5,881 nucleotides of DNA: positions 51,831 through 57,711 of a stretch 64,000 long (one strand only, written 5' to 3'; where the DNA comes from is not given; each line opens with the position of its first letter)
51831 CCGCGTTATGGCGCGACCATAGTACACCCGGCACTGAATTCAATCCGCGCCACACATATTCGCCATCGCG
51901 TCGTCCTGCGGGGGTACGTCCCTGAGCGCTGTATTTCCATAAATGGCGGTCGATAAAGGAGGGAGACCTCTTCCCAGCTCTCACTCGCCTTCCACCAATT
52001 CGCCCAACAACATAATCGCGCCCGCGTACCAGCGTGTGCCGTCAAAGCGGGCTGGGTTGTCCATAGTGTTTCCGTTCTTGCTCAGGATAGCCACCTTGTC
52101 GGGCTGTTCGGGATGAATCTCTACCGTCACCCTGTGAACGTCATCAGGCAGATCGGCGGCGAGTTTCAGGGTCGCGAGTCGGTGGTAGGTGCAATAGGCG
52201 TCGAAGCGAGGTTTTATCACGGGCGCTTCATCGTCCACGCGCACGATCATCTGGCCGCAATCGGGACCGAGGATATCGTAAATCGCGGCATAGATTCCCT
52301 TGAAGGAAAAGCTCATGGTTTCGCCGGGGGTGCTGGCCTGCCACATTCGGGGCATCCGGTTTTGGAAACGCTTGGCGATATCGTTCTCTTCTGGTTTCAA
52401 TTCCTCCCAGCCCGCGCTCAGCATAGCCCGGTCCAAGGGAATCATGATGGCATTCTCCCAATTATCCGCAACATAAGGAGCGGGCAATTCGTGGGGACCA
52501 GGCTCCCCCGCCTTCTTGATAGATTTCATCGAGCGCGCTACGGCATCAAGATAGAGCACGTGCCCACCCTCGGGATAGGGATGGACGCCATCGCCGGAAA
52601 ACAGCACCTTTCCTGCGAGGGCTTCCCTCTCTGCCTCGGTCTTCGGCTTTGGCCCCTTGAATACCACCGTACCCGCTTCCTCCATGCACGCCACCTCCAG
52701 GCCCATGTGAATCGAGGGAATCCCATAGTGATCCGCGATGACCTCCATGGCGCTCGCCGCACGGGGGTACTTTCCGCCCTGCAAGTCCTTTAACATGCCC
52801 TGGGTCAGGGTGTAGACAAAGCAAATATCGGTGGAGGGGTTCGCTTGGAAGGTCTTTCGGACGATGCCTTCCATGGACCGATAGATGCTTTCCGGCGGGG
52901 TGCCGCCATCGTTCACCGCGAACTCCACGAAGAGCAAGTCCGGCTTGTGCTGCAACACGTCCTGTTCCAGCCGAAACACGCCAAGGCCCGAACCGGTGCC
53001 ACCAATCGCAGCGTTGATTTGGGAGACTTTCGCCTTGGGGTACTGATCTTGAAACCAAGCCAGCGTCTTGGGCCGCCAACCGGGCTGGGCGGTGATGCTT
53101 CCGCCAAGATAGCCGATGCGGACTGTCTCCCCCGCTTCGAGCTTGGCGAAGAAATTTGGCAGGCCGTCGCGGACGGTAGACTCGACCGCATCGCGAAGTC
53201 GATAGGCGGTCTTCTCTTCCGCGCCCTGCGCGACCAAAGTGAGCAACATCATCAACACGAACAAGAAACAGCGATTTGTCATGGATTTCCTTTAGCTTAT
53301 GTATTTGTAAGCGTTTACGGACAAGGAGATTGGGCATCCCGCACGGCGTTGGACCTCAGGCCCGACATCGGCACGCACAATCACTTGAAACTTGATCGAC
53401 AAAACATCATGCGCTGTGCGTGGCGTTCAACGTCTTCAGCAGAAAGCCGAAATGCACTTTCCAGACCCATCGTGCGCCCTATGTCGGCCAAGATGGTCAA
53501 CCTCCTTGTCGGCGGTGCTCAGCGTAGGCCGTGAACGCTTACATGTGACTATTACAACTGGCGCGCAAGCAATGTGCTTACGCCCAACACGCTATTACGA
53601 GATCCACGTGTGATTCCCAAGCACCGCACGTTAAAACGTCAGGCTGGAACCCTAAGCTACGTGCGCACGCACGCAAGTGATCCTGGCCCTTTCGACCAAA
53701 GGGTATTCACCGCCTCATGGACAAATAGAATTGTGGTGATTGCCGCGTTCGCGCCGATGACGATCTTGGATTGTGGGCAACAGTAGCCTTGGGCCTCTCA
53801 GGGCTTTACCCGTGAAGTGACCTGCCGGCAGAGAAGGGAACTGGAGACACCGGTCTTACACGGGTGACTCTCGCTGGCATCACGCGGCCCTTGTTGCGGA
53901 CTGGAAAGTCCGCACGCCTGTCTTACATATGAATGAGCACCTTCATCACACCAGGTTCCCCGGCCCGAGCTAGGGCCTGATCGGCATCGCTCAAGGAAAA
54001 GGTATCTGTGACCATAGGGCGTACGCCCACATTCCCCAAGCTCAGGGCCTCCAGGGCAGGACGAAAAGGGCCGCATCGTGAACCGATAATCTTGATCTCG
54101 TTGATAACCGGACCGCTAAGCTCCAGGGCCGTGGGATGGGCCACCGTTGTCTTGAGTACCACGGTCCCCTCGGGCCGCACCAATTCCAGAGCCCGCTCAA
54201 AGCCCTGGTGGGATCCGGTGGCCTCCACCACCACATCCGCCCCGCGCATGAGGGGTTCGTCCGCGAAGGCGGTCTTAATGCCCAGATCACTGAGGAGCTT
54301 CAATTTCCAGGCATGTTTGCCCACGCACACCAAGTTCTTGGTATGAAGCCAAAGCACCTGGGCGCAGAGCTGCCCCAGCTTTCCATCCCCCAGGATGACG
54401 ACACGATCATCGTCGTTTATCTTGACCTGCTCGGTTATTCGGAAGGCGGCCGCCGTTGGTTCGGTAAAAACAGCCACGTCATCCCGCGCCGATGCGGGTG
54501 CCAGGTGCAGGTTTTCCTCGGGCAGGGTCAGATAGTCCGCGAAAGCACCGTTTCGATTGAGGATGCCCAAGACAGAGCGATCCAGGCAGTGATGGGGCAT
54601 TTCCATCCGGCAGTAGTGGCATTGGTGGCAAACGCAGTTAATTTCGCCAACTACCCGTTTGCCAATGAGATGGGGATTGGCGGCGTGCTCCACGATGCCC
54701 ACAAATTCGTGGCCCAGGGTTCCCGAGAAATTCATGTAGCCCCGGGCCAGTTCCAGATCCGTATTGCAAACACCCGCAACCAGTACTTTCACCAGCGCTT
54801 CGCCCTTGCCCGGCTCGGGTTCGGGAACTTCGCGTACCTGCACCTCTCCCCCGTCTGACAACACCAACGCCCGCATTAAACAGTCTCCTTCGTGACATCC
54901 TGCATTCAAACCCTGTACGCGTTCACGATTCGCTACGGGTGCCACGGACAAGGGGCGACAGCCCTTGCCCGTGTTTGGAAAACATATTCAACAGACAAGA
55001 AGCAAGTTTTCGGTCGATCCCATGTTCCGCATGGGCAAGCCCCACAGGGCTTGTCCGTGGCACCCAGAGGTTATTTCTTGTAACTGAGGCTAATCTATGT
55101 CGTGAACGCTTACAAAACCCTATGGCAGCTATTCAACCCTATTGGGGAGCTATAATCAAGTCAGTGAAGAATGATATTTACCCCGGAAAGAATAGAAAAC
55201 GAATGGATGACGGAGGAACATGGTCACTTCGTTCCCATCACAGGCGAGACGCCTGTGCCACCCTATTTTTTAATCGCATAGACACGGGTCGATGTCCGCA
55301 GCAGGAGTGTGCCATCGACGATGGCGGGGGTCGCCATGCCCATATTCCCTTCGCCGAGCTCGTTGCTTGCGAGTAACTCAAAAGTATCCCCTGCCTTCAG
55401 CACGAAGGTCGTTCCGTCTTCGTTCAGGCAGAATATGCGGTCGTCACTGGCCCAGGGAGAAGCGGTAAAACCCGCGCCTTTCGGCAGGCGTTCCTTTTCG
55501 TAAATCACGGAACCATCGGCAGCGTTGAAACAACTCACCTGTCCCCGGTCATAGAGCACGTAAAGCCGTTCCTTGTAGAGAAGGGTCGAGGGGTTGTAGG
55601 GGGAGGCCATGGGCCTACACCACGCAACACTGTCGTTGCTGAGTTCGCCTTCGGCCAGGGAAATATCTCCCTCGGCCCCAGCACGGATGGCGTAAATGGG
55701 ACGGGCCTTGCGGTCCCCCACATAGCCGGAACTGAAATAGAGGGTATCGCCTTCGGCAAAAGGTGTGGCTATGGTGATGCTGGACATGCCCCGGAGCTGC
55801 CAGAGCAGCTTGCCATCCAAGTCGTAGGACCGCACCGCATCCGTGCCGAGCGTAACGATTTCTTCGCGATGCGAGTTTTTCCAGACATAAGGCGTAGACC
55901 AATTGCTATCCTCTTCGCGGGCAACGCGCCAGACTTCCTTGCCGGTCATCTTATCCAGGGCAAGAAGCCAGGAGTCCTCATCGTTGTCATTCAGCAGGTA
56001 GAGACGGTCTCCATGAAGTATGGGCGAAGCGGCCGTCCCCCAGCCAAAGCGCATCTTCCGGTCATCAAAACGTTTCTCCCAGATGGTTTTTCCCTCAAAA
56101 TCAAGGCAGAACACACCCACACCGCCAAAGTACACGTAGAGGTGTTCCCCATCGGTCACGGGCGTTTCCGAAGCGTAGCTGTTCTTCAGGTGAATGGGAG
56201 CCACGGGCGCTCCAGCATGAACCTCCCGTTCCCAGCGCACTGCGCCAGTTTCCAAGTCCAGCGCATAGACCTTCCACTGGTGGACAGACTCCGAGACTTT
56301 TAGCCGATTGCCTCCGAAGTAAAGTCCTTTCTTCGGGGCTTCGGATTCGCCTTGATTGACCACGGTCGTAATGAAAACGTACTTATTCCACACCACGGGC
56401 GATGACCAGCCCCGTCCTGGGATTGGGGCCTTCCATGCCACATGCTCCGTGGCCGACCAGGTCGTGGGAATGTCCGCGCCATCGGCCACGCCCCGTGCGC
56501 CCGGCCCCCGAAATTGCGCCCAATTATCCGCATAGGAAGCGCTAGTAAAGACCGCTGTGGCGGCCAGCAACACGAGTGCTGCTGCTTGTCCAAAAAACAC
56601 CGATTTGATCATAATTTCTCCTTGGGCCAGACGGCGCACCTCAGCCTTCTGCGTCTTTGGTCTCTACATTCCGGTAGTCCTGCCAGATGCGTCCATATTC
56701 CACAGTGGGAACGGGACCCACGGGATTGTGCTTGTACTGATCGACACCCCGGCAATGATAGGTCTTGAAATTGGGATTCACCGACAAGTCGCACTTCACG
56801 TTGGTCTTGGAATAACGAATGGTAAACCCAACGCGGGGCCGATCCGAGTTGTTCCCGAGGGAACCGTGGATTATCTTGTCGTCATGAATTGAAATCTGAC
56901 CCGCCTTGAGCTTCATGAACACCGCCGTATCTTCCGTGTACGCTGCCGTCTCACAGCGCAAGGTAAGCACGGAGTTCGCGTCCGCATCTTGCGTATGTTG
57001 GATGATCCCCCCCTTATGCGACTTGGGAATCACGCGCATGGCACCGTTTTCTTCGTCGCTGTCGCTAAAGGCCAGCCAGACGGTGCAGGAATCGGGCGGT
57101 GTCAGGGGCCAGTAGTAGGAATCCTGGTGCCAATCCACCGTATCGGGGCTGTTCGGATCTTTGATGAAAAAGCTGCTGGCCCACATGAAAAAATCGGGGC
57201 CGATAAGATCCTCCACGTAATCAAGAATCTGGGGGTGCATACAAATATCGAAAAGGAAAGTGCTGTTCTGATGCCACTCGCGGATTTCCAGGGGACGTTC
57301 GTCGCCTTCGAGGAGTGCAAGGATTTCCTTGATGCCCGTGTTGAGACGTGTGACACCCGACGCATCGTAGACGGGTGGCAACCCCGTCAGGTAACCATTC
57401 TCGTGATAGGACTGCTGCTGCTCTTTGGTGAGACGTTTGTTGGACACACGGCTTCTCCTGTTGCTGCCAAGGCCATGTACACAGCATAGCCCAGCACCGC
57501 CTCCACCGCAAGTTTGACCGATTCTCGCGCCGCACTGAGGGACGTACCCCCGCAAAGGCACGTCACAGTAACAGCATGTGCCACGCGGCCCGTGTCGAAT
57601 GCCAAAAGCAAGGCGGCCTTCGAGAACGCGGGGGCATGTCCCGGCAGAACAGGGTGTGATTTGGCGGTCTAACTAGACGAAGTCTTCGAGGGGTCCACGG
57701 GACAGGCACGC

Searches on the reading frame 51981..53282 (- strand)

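Call 48: search_protein_families(library=pfam, proteins=[window:51981-53282:-], max_evalue=0.001)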
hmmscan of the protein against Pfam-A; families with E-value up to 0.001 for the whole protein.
window:51981-53282:- (433 aa): 1 family
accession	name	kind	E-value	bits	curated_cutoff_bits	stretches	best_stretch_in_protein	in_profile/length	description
PF13472.12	Lipase_GDSL_2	-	8.3e-14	52.9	32.9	1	59-239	2-175/178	GDSL-like Lipase/Acylhydrolase family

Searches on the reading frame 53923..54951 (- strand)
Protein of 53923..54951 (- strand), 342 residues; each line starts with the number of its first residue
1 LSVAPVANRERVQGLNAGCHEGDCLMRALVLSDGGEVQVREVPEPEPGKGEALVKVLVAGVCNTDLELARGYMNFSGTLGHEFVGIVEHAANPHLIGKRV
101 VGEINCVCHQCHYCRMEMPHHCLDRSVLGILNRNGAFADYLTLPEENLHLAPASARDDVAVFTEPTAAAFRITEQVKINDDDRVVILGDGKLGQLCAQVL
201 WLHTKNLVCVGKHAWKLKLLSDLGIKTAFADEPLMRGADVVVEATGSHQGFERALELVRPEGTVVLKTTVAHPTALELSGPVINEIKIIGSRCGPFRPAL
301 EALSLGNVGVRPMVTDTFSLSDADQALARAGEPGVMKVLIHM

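Call 48: search_protein_families(library=pfam, proteins=[window:53923-54951:-], max_evalue=0.001)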
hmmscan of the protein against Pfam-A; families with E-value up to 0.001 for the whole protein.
window:53923-54951:- (342 aa): 3 families
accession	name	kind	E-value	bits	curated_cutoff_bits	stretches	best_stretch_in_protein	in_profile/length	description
PF08240.17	ADH_N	-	2e-20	73.4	23.5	1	48-152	1-103/104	Alcohol dehydrogenase GroES-like domain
PF00107.32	ADH_zinc_N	-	7e-10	39.4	31.8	1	193-295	3-116/129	Zinc-binding dehydrogenase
PF16912.11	Glu_dehyd_C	-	3.3e-07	30.4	34.9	1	159-328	3-199/211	Glucose dehydrogenase C-terminus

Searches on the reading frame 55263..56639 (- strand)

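Call 48: search_protein_families(library=pfam, proteins=[window:55263-56639:-], max_evalue=0.001)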
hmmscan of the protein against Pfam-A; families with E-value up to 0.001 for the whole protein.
window:55263-56639:- (458 aa): 3 families
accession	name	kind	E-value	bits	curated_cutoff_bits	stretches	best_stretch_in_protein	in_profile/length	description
PF13360.13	PQQ_2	-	3.2e-21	76.5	27.6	2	123-306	4-178/233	Outer membrane protein assembly factor BamB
PF13570.13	Beta-prop_ACSF4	-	1.7e-08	34.7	133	1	120-295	111-263/329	Beta-alanine-activating enzyme, beta-propeller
PF01011.28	PQQ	-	1.9e-06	27.3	26.7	0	201-246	48-90/595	Glucose/ethanol/alcohol dehydrogenase, beta-propeller domain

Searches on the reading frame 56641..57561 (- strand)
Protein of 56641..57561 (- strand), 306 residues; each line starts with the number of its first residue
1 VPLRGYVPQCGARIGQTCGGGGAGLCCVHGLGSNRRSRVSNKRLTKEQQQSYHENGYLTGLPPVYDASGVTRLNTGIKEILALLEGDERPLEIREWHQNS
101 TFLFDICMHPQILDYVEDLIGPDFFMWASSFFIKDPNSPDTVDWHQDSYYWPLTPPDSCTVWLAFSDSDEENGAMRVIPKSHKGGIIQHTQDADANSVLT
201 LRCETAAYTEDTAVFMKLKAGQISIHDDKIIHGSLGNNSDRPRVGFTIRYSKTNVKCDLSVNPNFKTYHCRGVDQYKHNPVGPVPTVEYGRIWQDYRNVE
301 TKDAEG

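Call 48: search_protein_families(library=pfam, proteins=[window:56641-57561:-], max_evalue=0.001)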
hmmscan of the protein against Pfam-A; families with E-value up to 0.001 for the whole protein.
window:56641-57561:- (306 aa): 1 family
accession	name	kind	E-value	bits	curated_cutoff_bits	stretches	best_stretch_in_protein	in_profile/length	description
PF05721.19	PhyH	-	3.3e-31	109.7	22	1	52-244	1-212/213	Phytanoyl-CoA dioxygenase (PhyH)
